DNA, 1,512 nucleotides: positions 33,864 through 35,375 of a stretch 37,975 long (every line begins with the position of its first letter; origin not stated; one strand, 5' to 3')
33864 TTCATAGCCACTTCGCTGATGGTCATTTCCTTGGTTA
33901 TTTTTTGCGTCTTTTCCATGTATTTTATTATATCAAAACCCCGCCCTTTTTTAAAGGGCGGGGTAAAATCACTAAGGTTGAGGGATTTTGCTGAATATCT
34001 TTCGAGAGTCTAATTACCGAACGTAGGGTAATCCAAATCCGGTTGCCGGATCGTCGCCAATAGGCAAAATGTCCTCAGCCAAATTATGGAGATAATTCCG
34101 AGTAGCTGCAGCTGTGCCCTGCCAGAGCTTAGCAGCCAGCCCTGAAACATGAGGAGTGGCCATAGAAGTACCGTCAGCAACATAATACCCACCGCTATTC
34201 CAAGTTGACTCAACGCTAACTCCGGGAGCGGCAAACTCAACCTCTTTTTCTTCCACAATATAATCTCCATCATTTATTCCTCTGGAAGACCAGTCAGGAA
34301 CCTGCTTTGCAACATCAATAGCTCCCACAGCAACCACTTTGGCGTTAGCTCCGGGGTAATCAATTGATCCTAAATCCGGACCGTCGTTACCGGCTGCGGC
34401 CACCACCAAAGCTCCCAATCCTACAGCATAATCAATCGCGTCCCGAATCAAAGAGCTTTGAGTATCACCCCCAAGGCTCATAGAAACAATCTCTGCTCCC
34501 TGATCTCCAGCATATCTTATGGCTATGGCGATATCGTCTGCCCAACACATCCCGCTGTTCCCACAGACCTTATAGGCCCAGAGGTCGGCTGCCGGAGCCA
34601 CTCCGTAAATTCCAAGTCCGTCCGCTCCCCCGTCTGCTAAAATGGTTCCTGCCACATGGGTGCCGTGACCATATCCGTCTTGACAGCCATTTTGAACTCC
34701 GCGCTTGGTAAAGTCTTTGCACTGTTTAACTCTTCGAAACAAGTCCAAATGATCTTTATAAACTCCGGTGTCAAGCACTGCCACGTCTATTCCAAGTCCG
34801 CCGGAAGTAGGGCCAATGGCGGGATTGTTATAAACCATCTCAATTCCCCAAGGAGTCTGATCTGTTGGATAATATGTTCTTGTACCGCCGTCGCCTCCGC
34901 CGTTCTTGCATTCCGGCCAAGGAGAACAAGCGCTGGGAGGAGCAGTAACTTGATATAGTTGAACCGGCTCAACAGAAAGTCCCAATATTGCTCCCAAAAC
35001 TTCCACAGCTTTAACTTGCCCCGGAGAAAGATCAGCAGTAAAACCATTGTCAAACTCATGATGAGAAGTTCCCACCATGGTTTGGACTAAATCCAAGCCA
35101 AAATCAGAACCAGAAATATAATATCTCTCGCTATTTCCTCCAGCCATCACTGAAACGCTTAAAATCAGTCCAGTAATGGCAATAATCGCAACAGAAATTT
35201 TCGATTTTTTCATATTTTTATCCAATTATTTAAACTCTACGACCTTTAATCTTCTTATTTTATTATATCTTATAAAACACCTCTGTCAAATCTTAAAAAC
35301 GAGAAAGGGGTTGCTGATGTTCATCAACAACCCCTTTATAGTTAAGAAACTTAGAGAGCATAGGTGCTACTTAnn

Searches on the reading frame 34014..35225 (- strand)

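Call 14: search_protein_families(library=pfam, proteins=[window:34014-35225:-])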
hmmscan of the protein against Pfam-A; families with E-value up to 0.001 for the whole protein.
window:34014-35225:- (403 aa): 1 family
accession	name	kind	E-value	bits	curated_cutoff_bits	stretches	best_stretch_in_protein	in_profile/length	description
PF00082.27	Peptidase_S8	-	2.1e-47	162.3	21.8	1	145-377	3-263/288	Subtilase family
